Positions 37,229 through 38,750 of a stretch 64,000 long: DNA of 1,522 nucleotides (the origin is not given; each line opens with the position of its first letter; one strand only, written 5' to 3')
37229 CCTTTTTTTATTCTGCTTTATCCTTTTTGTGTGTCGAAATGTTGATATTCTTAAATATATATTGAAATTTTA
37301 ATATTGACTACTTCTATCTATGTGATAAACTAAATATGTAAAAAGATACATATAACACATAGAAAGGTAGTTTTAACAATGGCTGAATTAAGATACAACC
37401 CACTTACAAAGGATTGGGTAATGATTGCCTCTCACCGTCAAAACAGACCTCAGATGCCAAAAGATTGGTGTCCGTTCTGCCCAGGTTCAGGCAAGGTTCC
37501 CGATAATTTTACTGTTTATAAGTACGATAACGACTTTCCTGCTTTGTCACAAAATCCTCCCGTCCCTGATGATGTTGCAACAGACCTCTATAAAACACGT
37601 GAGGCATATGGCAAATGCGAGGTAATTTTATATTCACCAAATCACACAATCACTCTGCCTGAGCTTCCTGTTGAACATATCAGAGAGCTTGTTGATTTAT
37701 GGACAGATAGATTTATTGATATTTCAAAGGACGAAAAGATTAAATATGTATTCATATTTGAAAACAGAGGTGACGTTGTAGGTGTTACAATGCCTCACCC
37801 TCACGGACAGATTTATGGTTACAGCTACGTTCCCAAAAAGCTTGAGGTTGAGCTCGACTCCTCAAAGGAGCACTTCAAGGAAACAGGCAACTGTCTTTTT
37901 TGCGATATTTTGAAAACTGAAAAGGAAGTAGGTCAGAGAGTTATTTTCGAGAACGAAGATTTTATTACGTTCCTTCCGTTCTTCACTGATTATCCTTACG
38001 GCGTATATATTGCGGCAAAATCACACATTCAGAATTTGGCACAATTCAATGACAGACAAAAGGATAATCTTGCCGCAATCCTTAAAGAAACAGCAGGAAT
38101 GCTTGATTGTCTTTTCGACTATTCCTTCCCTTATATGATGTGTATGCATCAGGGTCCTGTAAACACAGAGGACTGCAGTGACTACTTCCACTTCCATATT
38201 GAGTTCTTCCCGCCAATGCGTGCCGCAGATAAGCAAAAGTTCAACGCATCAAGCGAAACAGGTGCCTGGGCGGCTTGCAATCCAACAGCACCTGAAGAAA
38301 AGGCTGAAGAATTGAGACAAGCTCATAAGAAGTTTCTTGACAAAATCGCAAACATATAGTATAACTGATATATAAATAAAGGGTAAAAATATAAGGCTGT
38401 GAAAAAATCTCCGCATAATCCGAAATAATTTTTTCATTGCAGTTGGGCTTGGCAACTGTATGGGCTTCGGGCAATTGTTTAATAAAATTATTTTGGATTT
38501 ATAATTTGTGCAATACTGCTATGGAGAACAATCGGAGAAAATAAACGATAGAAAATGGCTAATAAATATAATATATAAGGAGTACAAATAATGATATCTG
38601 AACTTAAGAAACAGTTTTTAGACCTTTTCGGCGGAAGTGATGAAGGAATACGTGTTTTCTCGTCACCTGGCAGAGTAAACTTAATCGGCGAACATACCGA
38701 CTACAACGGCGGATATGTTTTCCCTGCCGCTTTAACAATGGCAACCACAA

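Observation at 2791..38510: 95-110 nt structured intergenic element (family A) with compensatory changes in two helices and an invariant GGCTTGG loop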

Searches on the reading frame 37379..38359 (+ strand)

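Call 22: search_protein_families(library=pfam, proteins=[window:37379-38359:+], max_evalue=0.001)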
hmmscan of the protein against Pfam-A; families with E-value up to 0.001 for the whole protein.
window:37379-38359:+ (326 aa): 4 families
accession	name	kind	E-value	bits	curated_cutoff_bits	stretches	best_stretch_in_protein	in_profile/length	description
PF01087.27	GalP_UDP_transf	-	2.9e-35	122.8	22.1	1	4-152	14-184/184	Galactose-1-phosphate uridyl transferase, N-terminal domain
PF02744.22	GalP_UDP_tr_C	-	1.2e-23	84.1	29.2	1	159-289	2-131/165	Galactose-1-phosphate uridyl transferase, C-terminal domain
PF16285.10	DUF4931_N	-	2.2e-07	31.4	24.1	1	90-150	63-123/124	Domain of unknown function (DUF4931) N-terminal domain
PF11969.13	DcpS_C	-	0.00031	21.6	24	1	171-274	1-97/114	Scavenger mRNA decapping enzyme C-term binding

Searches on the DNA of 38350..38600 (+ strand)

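Call 15: search_rna_families(source=window, start=38350, end=38600, threshold=evalue, max_evalue=10, show_alignments=2)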
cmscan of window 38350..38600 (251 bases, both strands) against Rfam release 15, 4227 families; matches with E-value up to 10: 1.
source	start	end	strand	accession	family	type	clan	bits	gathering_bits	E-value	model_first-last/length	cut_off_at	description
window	38350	38427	+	RF01824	RUF20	Gene;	-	12.6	60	0.56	320-425/425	5'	RNA of unknown function 20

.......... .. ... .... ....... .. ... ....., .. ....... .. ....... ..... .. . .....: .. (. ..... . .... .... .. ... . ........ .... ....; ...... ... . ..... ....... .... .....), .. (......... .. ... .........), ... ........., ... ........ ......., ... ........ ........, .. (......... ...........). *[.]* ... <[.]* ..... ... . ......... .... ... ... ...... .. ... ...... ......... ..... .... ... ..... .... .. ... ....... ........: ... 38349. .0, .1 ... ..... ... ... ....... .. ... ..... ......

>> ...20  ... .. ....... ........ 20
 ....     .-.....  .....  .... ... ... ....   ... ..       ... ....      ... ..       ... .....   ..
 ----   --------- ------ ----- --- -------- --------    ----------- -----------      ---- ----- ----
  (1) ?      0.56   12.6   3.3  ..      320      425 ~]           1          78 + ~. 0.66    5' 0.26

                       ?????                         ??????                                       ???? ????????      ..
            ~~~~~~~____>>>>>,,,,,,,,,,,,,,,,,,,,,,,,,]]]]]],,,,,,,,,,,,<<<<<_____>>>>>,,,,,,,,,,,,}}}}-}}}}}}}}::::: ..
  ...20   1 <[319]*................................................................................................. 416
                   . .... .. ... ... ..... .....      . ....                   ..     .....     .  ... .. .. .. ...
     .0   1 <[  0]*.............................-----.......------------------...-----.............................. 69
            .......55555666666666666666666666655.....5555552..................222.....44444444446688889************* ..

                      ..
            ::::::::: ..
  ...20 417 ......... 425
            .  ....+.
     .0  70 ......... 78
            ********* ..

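Call 43: build_rna_model(alignment_id=A2, structure=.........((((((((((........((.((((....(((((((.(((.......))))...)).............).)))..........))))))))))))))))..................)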
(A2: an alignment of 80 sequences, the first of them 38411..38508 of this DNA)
Model R1 built from alignment A2 (80 sequences, 127 columns); structure: as given.
model positions 98; base pairs 26; branch points 0; effective number of sequences 2.11; information 0.59 bits per position. Calibrated on 0.2 Mb of random sequence (short: E-values are rough).
structure used (alignment columns):
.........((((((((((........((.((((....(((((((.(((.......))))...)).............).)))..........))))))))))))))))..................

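Call 44: search_with_rna_model(model_id=R1, source=window, filters=off, max_evalue=10, show_alignments=0)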
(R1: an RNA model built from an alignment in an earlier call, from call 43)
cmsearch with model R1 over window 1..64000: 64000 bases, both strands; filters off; matches with E-value up to 10: 33.
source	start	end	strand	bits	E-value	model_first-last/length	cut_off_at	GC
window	38411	38508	+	106.2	1.4e-22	1-98/98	no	0.34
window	26288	26385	+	105.5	2e-22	1-98/98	no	0.29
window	2790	2887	+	96.7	2.8e-20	1-98/98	no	0.29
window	7633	7731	+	88.8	2.3e-18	1-98/98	no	0.35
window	32106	32223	-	43.5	2.1e-07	1-98/98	no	0.34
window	26285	26382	-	28.9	0.00074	1-98/98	no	0.3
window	7630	7728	-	27.2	0.0019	1-98/98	no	0.35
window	38408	38505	-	22.9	0.021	1-98/98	no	0.34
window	14933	14986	-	21.5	0.045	1-98/98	no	0.22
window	2787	2884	-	21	0.059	1-98/98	no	0.3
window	4453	4510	-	20.4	0.081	1-98/98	no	0.24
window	2006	2057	-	20.3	0.089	1-98/98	no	0.31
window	14886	14943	+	19.6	0.13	1-98/98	no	0.36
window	4456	4513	+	19.5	0.14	1-98/98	no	0.24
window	2009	2060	+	19.4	0.14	1-98/98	no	0.33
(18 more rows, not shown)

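Call 51: search_with_rna_model(model_id=R1, sources=[L001, L003, L004, L005, L006, L007, L008, L009, L010, L011, L012, L013, L014, L016, L017, L018, L019, L020, L022, L023, L024, L025, L026, L027, L030, L031, L032, L033, L034, L035, L036, L037, L039, L040, L041, L042, L043, L044, L046, L047, L048, L049, L050, L052, L053, L054, L055, L057, L058, L060, L061, L062, L063, L064, L065, L066, L067, L068, L069, L070, L072, L073, L074, L075, L078, L079, L080, L081, L082, L083, L084, L085, L087, L088, L089, L090, L091, L093, L095, L096, L104, L105, L107, L108, L110, L111, L112, L113, L114, L118, L119, window], max_evalue=0.001, make_alignment=true)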
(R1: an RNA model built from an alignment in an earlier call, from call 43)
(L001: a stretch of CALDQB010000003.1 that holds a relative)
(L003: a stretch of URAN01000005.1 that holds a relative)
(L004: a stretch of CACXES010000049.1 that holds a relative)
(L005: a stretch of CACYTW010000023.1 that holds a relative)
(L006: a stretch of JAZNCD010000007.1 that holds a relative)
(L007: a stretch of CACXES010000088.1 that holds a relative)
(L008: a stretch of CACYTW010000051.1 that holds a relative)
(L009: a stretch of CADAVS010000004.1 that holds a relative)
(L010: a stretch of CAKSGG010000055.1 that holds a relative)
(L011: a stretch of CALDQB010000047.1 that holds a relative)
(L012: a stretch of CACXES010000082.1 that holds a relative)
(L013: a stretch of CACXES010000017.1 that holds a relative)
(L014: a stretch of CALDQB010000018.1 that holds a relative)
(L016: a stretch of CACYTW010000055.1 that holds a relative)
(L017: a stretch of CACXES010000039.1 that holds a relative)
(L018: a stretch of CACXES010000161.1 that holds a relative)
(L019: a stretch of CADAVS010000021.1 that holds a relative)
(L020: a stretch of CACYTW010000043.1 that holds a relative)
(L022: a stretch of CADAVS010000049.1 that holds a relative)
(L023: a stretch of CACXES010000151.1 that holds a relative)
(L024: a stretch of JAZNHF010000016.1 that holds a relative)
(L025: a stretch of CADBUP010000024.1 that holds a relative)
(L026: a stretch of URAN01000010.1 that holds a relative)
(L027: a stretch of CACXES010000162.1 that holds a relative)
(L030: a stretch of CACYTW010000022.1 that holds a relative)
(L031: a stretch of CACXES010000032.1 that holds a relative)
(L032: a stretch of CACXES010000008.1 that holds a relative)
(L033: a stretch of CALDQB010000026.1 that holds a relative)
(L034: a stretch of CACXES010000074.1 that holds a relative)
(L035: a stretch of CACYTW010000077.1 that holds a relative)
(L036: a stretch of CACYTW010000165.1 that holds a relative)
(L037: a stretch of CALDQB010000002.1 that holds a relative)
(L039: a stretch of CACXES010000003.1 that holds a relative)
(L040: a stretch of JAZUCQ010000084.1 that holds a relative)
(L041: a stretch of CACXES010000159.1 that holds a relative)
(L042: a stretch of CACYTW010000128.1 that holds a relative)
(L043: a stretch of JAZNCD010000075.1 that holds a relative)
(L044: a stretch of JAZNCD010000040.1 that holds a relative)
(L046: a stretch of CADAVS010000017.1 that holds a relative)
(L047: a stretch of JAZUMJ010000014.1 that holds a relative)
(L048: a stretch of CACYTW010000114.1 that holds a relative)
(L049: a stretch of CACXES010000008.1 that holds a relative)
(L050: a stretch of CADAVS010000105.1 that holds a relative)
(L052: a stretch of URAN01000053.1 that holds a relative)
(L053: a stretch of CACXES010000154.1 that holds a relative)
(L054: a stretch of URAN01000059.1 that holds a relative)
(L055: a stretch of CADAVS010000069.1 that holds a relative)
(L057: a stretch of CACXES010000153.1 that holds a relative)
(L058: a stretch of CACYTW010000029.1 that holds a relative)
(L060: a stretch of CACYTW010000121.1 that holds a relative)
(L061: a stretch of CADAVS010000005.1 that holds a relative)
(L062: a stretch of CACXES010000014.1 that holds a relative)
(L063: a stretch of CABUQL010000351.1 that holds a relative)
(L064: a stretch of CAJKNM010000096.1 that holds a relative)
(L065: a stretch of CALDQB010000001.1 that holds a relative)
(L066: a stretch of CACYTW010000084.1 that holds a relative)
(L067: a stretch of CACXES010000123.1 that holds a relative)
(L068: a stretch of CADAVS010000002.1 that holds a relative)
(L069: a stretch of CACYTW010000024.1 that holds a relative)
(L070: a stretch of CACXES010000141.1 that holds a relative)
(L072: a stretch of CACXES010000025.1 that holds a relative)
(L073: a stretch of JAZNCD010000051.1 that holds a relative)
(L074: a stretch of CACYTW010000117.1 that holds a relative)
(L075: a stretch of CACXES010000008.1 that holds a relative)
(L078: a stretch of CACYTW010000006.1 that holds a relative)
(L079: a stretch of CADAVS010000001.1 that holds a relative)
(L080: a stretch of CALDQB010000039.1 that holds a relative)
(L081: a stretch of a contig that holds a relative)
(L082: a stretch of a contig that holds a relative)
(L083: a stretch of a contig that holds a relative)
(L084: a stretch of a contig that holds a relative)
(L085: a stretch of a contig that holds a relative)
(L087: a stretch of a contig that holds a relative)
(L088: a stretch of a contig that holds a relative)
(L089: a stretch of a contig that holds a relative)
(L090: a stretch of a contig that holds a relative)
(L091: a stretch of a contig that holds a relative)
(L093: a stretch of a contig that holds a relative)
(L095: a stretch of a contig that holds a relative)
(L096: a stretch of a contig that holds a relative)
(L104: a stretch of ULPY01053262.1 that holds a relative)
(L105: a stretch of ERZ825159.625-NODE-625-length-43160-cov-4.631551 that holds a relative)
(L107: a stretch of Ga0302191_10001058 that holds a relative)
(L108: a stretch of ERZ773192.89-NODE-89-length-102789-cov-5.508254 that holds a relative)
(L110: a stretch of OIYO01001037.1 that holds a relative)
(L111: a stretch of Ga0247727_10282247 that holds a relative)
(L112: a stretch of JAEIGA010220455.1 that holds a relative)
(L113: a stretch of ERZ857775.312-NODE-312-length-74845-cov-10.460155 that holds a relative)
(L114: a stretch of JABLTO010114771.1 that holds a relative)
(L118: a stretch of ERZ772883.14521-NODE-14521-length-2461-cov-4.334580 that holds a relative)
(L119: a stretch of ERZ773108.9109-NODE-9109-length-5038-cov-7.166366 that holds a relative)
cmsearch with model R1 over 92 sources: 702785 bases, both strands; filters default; matches with E-value up to 0.001: 104.
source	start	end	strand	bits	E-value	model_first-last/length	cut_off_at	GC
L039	2514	2611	-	113.3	2.9e-23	1-98/98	no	0.31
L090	16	113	-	113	3.4e-23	1-98/98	no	0.34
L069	874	971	-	112.1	5.5e-23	1-98/98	no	0.33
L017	4081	4178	+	111.4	8.4e-23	1-98/98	no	0.34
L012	6204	6301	-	110.9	1.1e-22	1-98/98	no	0.34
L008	756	853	+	110.2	1.6e-22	1-98/98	no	0.27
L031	631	728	-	110.2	1.6e-22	1-98/98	no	0.32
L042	418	515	+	109.7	2.2e-22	1-98/98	no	0.32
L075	2400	2497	+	109.5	2.4e-22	1-98/98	no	0.3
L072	2588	2685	-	109.5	2.5e-22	1-98/98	no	0.28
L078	2925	3022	-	109.4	2.5e-22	1-98/98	no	0.27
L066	7253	7350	+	109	3.3e-22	1-98/98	no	0.34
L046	806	903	-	108.3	4.7e-22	1-98/98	no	0.36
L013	2988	3085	+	108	5.7e-22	1-98/98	no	0.34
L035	1239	1336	-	107.3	8.1e-22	1-98/98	no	0.3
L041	16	113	-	107.3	8.2e-22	1-98/98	no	0.38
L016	444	541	-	107.1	9.4e-22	1-98/98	no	0.31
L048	4908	5006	+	107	9.9e-22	1-98/98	no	0.31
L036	1035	1132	-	106.4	1.3e-21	1-98/98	no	0.37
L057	3710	3807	+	106.4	1.3e-21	1-98/98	no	0.32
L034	4823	4921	-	106.3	1.4e-21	1-98/98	no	0.36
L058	292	389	-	106.2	1.6e-21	1-98/98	no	0.35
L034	7732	7828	+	106.1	1.6e-21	1-98/98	no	0.35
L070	2665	2762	+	105.8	2e-21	1-98/98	no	0.37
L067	7122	7219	+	105.7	2e-21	1-98/98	no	0.37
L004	7134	7230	-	105.1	2.7e-21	1-98/98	no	0.37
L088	3965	4061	-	105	3e-21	1-98/98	no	0.31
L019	7659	7756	-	104.9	3.2e-21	1-98/98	no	0.31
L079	5752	5849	+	103.5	6.7e-21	1-98/98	no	0.28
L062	1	96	-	103.2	8.1e-21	1-98/98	no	0.39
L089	4434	4532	-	102.6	1.1e-20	1-98/98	no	0.29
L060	766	863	+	102.5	1.2e-20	1-98/98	no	0.31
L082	2806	2903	+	102.2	1.4e-20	1-98/98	no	0.3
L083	3068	3165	+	102.2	1.4e-20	1-98/98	no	0.33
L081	1329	1426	-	102.1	1.5e-20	1-98/98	no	0.38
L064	5329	5426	+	102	1.6e-20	1-98/98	no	0.29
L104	5683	5780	+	102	1.6e-20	1-98/98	no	0.29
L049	5772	5870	+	101.7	1.9e-20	1-98/98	no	0.29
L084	6071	6168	-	101.6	2e-20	1-98/98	no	0.3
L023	2428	2525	-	101.5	2.1e-20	1-98/98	no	0.36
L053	2281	2378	-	100.9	2.9e-20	1-98/98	no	0.41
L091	1506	1603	+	100.6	3.5e-20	1-98/98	no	0.33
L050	1695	1791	+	100.2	4.3e-20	1-98/98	no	0.33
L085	297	393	+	100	4.8e-20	1-98/98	no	0.33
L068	5472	5570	+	99.6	6.1e-20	1-98/98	no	0.35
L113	13633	13731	-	99.4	6.7e-20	1-98/98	no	0.31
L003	6001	6099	+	99.2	7.4e-20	1-98/98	no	0.32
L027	1854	1952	+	99.2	7.7e-20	1-98/98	no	0.27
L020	3574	3670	+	98.9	8.9e-20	1-98/98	no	0.29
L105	1270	1368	+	98.4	1.2e-19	1-98/98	no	0.35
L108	219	317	+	98.3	1.2e-19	1-98/98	no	0.35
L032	4897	4995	+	97.9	1.5e-19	1-98/98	no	0.28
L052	6792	6889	-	97.3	2.2e-19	1-98/98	no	0.3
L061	4973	5071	-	96.6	3.3e-19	1-98/98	no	0.35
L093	6232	6321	+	96.3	3.8e-19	1-90/98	3'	0.36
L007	7592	7689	+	95.4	6.2e-19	1-98/98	no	0.4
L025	3965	4063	+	95.2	7e-19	1-98/98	no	0.3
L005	604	702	+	95.1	7.5e-19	1-98/98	no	0.35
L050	2234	2330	+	94.6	9.6e-19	1-98/98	no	0.34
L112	2724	2821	+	92.9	2.5e-18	1-98/98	no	0.34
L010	395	493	-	92.8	2.7e-18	1-98/98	no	0.34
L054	7132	7230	-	92.5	3.1e-18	1-98/98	no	0.33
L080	5330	5423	-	91.9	4.3e-18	1-98/98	no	0.32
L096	3965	4061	-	91.1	6.9e-18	1-98/98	no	0.36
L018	1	96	-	90.8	8e-18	1-98/98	no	0.39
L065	5282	5376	+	90.6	9e-18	1-98/98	no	0.33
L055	3078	3176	-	90.6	9.3e-18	1-98/98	no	0.38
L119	1958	2054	-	89.5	1.7e-17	1-98/98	no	0.42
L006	4155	4252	+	89.4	1.8e-17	1-98/98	no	0.4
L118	452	550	-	89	2.2e-17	1-98/98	no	0.36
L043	166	263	-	88.3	3.3e-17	1-98/98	no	0.48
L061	6070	6166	+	87.8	4.4e-17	1-98/98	no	0.31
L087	654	752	-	87.7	4.7e-17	1-98/98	no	0.37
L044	6062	6159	-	87.4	5.4e-17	1-98/98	no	0.46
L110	9453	9551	-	86.2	1e-16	1-98/98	no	0.34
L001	420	515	-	86.2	1.1e-16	1-98/98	no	0.34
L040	5307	5403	-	86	1.2e-16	1-98/98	no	0.3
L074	2621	2717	-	85.5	1.6e-16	1-98/98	no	0.35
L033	7736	7826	+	83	6.4e-16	1-98/98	no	0.37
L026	1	85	-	79.5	4.5e-15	1-86/98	3'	0.33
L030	2858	2952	+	79.1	5.7e-15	1-98/98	no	0.31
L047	2726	2818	-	77.3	1.5e-14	1-98/98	no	0.27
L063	123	221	+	76.5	2.3e-14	1-98/98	no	0.37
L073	4381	4472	-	73.9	1e-13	1-98/98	no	0.45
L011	7596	7681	+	73.6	1.2e-13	1-90/98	3'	0.41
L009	3842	3938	+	73.4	1.3e-13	1-98/98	no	0.38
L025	1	82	+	69.8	9.9e-13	18-98/98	5'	0.34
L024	5417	5510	-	62.8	4.8e-11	1-98/98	no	0.39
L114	7508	7610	-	53.3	9.7e-09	1-98/98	no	0.47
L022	1938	2032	+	52.9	1.2e-08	1-98/98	no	0.37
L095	568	671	+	51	3.5e-08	1-98/98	no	0.43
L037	1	63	+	50.2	5.4e-08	34-98/98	5'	0.4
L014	126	188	-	49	1.1e-07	34-98/98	5'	0.43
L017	82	183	-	46.2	5.1e-07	1-98/98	no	0.39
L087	848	950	+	45.1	9.7e-07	1-98/98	no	0.45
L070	2567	2661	+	44.8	1.1e-06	12-84/98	no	0.4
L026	6842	6940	+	43.1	2.9e-06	1-98/98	no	0.39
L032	5017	5119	-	42.1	5e-06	1-98/98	no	0.36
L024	4425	4521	-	41.4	7.3e-06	1-98/98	no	0.43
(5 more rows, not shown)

Alignment A3: 104 matches aligned to the model, 146 columns, each read 5' to 3' on its own strand. Consensus structure (alignment columns), stored with it:
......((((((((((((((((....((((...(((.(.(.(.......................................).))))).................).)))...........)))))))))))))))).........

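Call 69: search_dna_similar(query=window:38395-38560:+, collection=plasmids, mode=distant, max_evalue=0.01, max_rows=10)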
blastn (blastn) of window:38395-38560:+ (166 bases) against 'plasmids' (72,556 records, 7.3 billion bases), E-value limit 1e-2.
No match.

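Call 70: search_dna_similar(query=window:38395-38560:+, collection=phages, mode=distant, max_evalue=0.01, max_rows=10)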
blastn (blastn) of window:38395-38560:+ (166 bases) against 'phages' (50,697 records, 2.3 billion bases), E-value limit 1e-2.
No match.
